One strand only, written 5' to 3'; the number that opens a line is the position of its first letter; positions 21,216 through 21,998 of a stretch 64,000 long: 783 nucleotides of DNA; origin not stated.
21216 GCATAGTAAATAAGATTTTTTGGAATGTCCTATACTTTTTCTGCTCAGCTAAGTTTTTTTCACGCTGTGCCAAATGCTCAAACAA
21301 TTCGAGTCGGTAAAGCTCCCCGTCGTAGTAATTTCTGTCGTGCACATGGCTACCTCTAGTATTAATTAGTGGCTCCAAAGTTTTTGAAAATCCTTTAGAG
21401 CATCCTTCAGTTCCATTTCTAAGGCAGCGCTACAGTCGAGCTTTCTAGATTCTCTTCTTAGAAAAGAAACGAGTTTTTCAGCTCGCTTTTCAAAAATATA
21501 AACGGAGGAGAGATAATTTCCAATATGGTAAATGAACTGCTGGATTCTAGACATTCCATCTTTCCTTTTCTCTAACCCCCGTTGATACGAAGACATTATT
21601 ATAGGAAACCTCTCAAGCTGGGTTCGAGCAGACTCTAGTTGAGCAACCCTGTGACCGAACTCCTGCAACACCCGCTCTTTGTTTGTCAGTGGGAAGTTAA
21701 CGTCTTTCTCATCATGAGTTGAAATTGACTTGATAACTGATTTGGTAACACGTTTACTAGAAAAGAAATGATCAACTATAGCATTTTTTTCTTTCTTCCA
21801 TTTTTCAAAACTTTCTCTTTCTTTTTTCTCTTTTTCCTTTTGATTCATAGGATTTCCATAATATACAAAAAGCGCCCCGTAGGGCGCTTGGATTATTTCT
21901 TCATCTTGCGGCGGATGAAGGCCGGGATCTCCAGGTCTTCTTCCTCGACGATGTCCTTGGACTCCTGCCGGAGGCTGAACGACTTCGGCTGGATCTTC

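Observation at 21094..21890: AT-rich (~35% GC) two-gene ORFan island wedged immediately downstream of ftsA-ftsZ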

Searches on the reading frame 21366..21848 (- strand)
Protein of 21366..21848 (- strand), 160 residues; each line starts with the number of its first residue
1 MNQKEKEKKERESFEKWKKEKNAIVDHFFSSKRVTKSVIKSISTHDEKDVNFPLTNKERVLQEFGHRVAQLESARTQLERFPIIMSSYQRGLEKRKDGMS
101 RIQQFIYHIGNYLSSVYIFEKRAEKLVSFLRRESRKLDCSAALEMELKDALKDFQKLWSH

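Call 4: search_protein_families(library=pfam, proteins=[window:21366-21848:-], max_evalue=1)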
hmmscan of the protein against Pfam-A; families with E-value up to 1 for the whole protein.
window:21366-21848:- (160 aa): 0 families

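Call 5: search_protein_families(library=padloc, proteins=[window:21366-21848:-], max_evalue=1)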
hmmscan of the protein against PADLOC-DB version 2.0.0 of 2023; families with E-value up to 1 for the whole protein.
window:21366-21848:- (160 aa): 0 families

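Call 6: search_protein_families(library=phrogs, proteins=[window:21366-21848:-], max_evalue=1)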
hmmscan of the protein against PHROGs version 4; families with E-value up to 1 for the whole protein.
window:21366-21848:- (160 aa): 3 families
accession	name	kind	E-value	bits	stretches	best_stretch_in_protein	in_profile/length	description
phrog_9379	-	unknown function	0.0072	17.1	1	12-79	35-100/180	-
phrog_271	-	transcription regulation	0.14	13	1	20-110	88-148/176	anti-termination protein N-like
phrog_37158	-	unknown function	0.15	12.2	1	8-139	96-223/372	-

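Call 7: search_protein_families(library=ncbifam, proteins=[window:21366-21848:-], max_evalue=1)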
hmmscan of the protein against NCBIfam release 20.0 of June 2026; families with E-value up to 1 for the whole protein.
window:21366-21848:- (160 aa): 1 family
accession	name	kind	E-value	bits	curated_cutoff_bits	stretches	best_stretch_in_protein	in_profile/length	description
NF053563.1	Rkd4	equivalog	0.0051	15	860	1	55-143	452-539/747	arcadin-4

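Call 12: find_homologous_proteins(query=window:21366-21848:-, max_evalue=0.01)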
Query window:21366-21848:- (160 aa): 1 proteins with E <= 0.01 among 61 candidates.
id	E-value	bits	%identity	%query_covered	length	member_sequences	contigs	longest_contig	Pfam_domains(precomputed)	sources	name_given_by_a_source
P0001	7.2e-97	339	100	100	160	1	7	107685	-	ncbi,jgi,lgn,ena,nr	ncbi:MAG: hypothetical protein E6Q06_03075 [Candidatus Moraniibacteriota bacterium]|nr:MAG: hypothet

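Call 15: find_encoding_contigs(protein=P0001, flank=10000, max_places=10)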
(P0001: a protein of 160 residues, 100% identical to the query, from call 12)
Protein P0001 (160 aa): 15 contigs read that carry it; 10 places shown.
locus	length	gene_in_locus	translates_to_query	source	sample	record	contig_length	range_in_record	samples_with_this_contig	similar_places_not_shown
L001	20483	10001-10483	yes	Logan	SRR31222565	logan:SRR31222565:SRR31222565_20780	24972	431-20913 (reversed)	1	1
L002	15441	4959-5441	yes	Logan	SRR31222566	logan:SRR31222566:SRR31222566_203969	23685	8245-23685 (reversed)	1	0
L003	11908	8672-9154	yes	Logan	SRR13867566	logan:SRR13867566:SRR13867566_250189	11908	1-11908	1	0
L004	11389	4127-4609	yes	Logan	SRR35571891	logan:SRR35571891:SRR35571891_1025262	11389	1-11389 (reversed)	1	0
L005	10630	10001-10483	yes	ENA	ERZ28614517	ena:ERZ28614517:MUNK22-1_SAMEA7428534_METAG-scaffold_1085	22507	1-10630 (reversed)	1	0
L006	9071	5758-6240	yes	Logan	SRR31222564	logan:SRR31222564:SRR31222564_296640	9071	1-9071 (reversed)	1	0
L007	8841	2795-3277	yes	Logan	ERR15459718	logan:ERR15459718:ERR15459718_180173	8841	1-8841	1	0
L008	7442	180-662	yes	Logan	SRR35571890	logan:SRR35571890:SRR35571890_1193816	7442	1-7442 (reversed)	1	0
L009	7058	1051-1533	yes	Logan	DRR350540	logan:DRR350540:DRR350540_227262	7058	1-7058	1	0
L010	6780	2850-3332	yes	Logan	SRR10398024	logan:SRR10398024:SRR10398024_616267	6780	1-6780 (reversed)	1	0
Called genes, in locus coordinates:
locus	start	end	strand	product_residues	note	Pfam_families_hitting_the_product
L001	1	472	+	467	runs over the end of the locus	-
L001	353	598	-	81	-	-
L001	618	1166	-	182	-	PF01195:Pept_tRNA_hydro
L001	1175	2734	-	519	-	PF03816:LytR_cpsA_psr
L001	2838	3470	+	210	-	PF10502:Peptidase_S26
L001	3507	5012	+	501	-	PF13393:tRNA-synt_His, PF00587:tRNA-synt_2b, PF03129:HGTP_anticodon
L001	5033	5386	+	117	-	PF11969:DcpS_C, PF01230:HIT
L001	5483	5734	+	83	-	-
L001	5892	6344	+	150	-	PF09424:YqeY, PF02637:GatB_Yqey (weak)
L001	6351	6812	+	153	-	PF02130:YbeY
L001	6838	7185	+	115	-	PF01219:DAGK_prokar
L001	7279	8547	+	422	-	PF14450:FtsA (weak), PF02491:SHS2_FTSA, PF06723:MreB_Mbl, PF11104:PilM_2 (weak), PF14450:FtsA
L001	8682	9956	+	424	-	PF00091:Tubulin, PF12327:FtsZ_C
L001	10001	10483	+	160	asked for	-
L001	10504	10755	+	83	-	-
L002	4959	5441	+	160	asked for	-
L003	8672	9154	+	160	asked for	-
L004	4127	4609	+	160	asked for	-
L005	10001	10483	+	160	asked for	-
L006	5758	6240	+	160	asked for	-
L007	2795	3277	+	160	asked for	-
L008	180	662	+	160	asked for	-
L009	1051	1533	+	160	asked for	-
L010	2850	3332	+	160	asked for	-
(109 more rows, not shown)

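Call 21: search_protein_representatives(protein=window:21366-21848:-)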
Query: 160 residues. Proteins with E-value up to 0.001 (for the whole library): 17; up to 1e-10: 7; up to 1e-30: 2. The best 17 are listed.
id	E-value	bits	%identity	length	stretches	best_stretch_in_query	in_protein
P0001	2.3e-97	339.0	100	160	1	1-160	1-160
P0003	3.0e-34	134.4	48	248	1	6-155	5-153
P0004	4.2e-27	111.2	41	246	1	5-154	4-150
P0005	1.3e-18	83.6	36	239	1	14-154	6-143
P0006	5.0e-18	81.7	40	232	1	25-154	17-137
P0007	3.1e-15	72.7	50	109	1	10-122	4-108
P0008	5.3e-12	62.2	35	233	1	25-144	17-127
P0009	1.5e-10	57.5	37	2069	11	72-109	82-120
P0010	3.1e-09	53.2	38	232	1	51-141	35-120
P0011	1.5e-07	47.8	35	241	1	48-138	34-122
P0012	1.8e-07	47.5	38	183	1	75-154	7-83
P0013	2.3e-06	43.9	33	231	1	34-135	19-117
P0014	4.2e-05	39.8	29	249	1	20-139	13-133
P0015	4.5e-05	39.8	25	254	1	36-136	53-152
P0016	6.1e-05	39.3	30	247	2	20-155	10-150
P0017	7.3e-05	39.1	27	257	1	72-148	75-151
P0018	2.8e-04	37.2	28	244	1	51-138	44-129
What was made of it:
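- One gene. phmmer against 1.84 billion representatives finds 17 hits, and nearly all are 230-257 aa, with ORF160 covering only their N-terminal ~150 aa (call 21).
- Tried and rejected: Only the exhaustive phmmer run found the family (call 21).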

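Call 32: find_encoding_contigs(protein=P0003, flank=8000, max_places=5)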
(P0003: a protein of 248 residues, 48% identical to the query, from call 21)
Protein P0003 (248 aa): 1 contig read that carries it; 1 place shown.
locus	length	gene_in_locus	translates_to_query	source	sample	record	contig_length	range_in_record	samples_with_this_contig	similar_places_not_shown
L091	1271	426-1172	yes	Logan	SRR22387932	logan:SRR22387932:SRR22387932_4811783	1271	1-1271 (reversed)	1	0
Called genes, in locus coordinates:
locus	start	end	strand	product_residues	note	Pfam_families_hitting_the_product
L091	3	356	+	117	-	?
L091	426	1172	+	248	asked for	-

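Call 33: find_encoding_contigs(protein=P0004, flank=8000, max_places=5)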
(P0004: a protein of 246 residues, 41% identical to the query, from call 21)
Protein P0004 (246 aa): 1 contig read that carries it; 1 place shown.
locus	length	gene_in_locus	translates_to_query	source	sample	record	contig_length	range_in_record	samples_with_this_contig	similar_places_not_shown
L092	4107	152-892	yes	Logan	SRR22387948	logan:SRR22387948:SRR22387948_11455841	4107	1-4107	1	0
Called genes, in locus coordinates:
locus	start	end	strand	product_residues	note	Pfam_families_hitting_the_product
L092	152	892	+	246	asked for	-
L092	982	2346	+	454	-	-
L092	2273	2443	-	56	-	-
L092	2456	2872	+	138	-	-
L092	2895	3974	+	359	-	-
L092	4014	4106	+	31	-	?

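Call 34: find_encoding_contigs(protein=P0017, flank=8000, max_places=5)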
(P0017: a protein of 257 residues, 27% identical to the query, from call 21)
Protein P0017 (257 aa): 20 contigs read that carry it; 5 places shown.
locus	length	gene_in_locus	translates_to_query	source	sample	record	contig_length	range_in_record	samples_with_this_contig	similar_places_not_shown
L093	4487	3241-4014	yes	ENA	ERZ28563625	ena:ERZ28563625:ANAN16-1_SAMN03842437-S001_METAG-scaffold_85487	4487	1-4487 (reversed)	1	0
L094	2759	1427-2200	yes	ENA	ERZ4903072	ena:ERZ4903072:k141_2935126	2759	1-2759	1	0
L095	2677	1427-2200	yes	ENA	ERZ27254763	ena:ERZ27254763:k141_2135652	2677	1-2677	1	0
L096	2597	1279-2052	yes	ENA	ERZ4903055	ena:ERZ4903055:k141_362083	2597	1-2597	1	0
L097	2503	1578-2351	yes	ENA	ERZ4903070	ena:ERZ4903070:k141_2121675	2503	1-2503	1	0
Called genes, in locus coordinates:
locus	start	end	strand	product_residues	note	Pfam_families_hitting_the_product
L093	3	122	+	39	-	?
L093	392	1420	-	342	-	-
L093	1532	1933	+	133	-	-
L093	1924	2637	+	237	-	PF08713:DNA_alkylation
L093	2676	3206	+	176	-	-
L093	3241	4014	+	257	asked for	-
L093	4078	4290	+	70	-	-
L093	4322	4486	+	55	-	?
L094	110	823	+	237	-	PF08713:DNA_alkylation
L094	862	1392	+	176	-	-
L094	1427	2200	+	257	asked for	-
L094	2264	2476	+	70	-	-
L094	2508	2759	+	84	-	?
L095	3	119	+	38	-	?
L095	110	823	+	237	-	PF08713:DNA_alkylation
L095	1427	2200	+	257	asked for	-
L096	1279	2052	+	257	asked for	-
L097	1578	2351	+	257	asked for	-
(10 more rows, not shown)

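Call 44: find_encoding_contigs(protein=P0006, flank=8000, max_places=3)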
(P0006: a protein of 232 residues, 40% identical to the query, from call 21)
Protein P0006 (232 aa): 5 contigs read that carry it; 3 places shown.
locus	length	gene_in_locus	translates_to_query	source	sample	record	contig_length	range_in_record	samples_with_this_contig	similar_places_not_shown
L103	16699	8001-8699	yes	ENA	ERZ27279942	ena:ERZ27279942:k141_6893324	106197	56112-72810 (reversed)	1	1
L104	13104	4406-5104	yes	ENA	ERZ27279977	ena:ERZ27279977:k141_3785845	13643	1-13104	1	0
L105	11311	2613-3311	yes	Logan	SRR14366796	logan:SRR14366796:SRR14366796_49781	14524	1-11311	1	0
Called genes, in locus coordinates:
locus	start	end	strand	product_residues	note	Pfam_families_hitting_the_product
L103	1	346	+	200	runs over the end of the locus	PF21176:RecR_HhH, PF01751:Toprim, PF13662:Toprim_4, PF21175:RecR_C (weak)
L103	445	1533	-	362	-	PF00270:DEAD, PF04851:ResIII, PF00271:Helicase_C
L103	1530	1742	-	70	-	-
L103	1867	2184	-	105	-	PF00829:Ribosomal_L21p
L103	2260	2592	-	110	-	-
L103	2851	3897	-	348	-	PF02646:RmuC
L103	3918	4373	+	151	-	PF09424:YqeY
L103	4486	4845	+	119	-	-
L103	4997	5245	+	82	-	-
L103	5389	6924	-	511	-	PF00239:Resolvase, PF07508:Recombinase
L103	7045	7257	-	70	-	-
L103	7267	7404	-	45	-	-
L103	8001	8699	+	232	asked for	-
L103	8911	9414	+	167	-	-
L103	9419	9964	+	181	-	PF19077:Big_13 (weak)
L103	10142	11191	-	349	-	-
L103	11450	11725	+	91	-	-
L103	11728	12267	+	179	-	-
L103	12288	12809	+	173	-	-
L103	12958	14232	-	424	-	PF08245:Mur_ligase_M, PF02875:Mur_ligase_C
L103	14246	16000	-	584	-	PF03717:PBP_dimer (weak), PF00905:Transpeptidase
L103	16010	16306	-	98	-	-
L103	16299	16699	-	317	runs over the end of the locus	PF01795:Methyltransf_5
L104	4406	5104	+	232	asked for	-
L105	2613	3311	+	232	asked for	-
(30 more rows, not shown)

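Call 45: find_encoding_contigs(protein=P0008, flank=8000, max_places=3)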
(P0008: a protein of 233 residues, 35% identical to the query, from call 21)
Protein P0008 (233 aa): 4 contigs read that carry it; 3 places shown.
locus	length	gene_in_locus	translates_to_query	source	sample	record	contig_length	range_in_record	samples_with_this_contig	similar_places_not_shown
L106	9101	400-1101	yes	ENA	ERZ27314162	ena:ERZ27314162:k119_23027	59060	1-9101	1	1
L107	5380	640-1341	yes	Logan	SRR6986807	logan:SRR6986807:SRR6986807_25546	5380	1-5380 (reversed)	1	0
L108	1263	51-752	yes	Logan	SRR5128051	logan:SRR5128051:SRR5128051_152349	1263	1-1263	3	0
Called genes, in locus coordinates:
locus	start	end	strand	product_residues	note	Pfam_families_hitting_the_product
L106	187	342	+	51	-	-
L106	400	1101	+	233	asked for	-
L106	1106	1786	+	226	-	-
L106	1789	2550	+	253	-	-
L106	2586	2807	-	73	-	PF13560:HTH_31, PF12844:HTH_19 (weak), PF01381:HTH_3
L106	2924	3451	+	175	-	-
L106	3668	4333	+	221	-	-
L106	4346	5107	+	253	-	-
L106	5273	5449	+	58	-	-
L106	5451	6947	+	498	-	-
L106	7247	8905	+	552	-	PF00239:Resolvase, PF07508:Recombinase, PF13408:Zn_ribbon_recom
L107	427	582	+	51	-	-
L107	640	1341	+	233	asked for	-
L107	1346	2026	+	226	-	-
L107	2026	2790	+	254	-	-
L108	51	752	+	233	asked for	-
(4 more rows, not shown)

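Call 46: find_encoding_contigs(protein=P0011, flank=8000, max_places=3)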
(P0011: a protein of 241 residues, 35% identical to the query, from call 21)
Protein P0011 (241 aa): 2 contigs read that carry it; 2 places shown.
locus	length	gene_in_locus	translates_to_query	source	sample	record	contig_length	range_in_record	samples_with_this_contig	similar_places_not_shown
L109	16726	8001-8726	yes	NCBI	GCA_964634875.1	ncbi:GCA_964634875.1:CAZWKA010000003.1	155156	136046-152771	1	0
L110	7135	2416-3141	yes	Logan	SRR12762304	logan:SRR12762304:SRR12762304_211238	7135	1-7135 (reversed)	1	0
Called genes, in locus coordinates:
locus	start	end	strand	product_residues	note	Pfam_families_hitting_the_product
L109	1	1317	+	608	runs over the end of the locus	PF00009:GTP_EFTU, PF01926:MMR_HSR1 (weak), PF03144:GTP_EFTU_D2, PF22042:EF-G_D2, PF14492:EFG_III (weak), PF00679:EFG_C, PF21018:BipA_C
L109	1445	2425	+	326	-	PF01210:NAD_Gly3P_dh_N, PF07479:NAD_Gly3P_dh_C, PF20618:GPD_NAD_C_bact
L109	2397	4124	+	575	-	PF03717:PBP_dimer, PF00905:Transpeptidase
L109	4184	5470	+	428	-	PF08245:Mur_ligase_M, PF02875:Mur_ligase_C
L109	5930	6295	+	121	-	-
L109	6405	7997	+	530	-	PF00112:Peptidase_C1 (weak), PF00583:Acetyltransf_1 (weak)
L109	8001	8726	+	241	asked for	-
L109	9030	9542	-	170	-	-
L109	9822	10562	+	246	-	-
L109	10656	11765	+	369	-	PF13091:PLDc_2, PF00614:PLDc (faint), PF13091:PLDc_2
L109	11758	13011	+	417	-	PF05496:RuvB_N, PF00158:Sigma54_activat (faint), PF00004:AAA, PF07728:AAA_5 (faint), PF13173:AAA_14 (faint), PF16193:AAA_assoc_2, PF12002:MgsA_C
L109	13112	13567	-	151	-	PF02367:TsaE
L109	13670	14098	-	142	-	-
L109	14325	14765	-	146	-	-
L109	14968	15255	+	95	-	PF02686:GatC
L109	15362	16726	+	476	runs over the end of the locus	PF01425:Amidase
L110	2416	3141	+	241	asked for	-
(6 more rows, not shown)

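Call 47: find_encoding_contigs(protein=P0014, flank=8000, max_places=3)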
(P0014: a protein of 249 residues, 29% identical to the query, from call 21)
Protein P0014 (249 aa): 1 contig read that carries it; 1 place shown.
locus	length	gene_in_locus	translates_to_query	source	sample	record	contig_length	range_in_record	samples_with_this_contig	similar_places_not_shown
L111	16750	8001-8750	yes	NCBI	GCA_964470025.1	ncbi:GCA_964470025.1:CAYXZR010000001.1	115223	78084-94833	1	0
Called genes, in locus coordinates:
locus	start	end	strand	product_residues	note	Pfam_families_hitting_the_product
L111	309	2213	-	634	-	PF12229:PG_binding_4, PF04294:VanW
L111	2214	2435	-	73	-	PF11213:DUF3006 (weak)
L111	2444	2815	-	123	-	PF00011:HSP20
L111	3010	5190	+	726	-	-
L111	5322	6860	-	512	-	PF00239:Resolvase, PF07508:Recombinase, PF13408:Zn_ribbon_recom (weak)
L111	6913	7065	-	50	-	-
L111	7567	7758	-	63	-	-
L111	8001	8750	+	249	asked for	-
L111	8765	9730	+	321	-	-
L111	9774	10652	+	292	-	-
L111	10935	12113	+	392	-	PF04055:Radical_SAM, PF13353:Fer4_12 (weak)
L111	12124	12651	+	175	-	-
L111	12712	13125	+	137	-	PF00293:NUDIX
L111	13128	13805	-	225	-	PF08241:Methyltransf_11, PF13649:Methyltransf_25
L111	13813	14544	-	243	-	-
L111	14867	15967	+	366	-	PF00437:T2SSE, PF13401:AAA_22 (faint)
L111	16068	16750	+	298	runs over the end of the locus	PF10014:2OG-Fe_Oxy_2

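Call 61: search_protein_families(library=pfam, proteins=[L106:1106-1786:+, L106:1789-2550:+, L111:8765-9730:+, L111:9774-10652:+], max_evalue=0.1)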
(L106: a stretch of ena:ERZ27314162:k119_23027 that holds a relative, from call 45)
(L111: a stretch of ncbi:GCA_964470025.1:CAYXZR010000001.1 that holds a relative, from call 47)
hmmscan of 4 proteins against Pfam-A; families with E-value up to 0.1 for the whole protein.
L106:1106-1786:+ (226 aa): 0 families

L106:1789-2550:+ (253 aa): 0 families

L111:8765-9730:+ (321 aa): 1 family
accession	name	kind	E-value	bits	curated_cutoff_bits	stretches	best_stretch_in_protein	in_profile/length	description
PF05368.20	NmrA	-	0.043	13.8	27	1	98-209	194-297/298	NmrA-like family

L111:9774-10652:+ (292 aa): 0 families
